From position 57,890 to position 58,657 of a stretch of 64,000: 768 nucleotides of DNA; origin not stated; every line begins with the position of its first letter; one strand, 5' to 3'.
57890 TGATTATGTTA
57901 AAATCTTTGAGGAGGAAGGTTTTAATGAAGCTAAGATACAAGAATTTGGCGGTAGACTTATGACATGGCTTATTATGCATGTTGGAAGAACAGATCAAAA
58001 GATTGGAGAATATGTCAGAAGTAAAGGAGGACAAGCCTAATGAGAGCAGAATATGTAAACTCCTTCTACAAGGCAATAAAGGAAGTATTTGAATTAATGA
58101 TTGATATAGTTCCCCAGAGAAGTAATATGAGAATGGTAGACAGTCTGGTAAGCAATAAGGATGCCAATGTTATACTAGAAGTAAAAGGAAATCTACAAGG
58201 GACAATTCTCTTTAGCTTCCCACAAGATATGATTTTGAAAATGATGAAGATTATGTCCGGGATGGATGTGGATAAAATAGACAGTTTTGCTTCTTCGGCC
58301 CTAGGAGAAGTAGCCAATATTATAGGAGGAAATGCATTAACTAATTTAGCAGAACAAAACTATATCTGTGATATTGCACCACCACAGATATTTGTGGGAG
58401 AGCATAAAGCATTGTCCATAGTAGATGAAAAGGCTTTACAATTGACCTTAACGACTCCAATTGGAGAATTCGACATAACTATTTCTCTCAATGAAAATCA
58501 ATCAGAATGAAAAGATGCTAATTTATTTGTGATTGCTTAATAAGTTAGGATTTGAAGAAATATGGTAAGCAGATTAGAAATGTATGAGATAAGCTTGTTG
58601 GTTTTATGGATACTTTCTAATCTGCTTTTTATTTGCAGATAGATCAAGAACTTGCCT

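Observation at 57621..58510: Translationally coupled hemerythrin-CheX pair with no other chemotaxis genes nearby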

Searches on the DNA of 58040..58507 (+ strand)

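Call 64: search_rna_families(sources=[L008, L007, L009, L010, L011, L012, L013, L014, L015, L016, L017, L018, L019], threshold=gathering)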
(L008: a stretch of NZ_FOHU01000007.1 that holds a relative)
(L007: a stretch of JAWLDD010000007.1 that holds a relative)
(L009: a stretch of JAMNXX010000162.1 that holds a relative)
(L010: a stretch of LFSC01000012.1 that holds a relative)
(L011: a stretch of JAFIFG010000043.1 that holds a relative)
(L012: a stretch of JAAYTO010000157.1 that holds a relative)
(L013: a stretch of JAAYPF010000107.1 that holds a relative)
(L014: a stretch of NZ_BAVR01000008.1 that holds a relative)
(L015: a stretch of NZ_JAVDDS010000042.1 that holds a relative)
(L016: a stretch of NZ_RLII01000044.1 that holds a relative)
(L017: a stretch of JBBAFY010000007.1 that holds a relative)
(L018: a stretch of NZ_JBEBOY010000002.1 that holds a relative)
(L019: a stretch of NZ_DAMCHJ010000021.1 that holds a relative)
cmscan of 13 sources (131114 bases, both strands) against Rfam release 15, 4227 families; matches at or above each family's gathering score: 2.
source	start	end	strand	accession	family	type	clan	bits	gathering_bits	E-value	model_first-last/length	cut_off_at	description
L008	11276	11494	+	RF00230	T-box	Cis-reg; leader;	-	144.9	93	4.3e-32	1-219/219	no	T-box leader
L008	5690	5779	+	RF01051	c-di-GMP-I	Cis-reg; riboswitch;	CL00126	81.3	35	4e-14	1-87/87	no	c-di-GMP-I riboswitch aptamer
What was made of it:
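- A c-di-GMP-I riboswitch precedes cheX in Natronincola (call 64).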

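Call 65: search_rna_families(sources=[L020, L021, L022, L023, L024, L025, L026, L027, L028, L029, L030, L031, L032], threshold=gathering)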
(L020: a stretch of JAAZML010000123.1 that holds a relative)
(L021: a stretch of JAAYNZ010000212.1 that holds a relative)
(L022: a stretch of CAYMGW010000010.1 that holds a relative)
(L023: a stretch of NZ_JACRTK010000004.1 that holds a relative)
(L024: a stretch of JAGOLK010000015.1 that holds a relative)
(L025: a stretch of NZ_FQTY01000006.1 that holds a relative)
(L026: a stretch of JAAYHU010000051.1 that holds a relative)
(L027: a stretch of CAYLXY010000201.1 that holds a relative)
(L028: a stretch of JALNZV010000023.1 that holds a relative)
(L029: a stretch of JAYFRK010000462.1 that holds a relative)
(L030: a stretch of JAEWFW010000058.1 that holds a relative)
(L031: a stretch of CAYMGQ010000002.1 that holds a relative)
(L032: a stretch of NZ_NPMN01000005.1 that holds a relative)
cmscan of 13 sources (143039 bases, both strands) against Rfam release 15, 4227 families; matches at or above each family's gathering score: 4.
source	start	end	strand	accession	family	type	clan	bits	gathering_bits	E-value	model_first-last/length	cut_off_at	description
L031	7231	7594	-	RF00010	RNaseP_bact_a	Gene; ribozyme;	CL00002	317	100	1.4e-102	1-367/367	no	Bacterial RNase P class A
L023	9837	10188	+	RF00023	tmRNA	Gene;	CL00001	189.4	47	2.8e-75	1-374/374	no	transfer-messenger RNA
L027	848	1062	+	RF00230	T-box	Cis-reg; leader;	-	104.9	93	9.5e-22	1-219/219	no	T-box leader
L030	9725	9808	+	RF01786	c-di-GMP-II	Cis-reg; riboswitch;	CL00127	69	53.5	5e-13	1-84/84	no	Cyclic di-GMP-II riboswitch aptamer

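Call 66: search_rna_families(sources=[L033, L034, L035, L036, L037, L038, L039, L040, L041, L042, L043, L044, L045], threshold=gathering)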
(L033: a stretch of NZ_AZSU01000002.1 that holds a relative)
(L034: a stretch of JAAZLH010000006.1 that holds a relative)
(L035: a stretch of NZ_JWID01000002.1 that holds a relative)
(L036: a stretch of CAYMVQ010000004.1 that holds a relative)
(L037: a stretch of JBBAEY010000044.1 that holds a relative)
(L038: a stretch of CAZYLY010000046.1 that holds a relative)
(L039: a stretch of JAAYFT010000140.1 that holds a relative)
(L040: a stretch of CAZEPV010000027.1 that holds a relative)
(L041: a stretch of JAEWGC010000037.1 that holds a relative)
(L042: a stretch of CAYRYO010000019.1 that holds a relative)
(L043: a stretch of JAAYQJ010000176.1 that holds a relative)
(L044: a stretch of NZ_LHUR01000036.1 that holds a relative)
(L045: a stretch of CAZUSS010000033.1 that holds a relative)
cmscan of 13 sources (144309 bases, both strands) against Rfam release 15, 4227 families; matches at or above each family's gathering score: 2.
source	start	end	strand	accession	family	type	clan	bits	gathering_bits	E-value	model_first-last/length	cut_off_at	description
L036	422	508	-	RF00005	tRNA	Gene; tRNA;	CL00001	57.6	29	1.8e-09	1-71/71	no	tRNA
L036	251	339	-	RF00005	tRNA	Gene; tRNA;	CL00001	56.3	29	4e-09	1-71/71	no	tRNA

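Call 67: search_rna_families(sources=[L046, L047, L048, L049, L050, L051, L052, L053, L054, L055, L056, L057, L058], threshold=gathering)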
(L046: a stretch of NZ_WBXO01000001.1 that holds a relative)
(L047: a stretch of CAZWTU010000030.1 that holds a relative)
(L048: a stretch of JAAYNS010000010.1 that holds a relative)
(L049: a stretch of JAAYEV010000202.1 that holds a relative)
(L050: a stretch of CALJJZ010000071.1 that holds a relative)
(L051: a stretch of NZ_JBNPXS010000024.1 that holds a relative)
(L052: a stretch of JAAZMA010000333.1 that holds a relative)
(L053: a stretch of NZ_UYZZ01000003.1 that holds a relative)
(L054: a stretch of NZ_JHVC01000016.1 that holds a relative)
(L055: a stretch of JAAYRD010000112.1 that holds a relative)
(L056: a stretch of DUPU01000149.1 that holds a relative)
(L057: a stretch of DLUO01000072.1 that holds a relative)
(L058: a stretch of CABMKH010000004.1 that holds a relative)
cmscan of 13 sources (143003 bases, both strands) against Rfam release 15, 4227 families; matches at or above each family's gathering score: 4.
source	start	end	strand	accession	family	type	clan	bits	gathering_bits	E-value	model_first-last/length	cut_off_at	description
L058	6543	6893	+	RF00023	tmRNA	Gene;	CL00001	186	47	7.3e-74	1-374/374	no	transfer-messenger RNA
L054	10456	10572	-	RF00001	5S_rRNA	Gene; rRNA;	CL00113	98.3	38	7.6e-20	1-120/120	no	5S ribosomal RNA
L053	3375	3559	-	RF00174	Cobalamin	Cis-reg; riboswitch;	CL00101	91.7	31.5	4.3e-21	1-189/189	no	Cobalamin riboswitch aptamer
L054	10653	10739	-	RF02541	LSU_rRNA_bacteria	Gene; rRNA;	CL00112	63.9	50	3.5e-16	2838-2925/2925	5'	Bacterial large subunit ribosomal RNA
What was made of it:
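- Tried and rejected: Rfam scans of 52 loci found one case only (L008, c-di-GMP-I) (calls 64-67).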
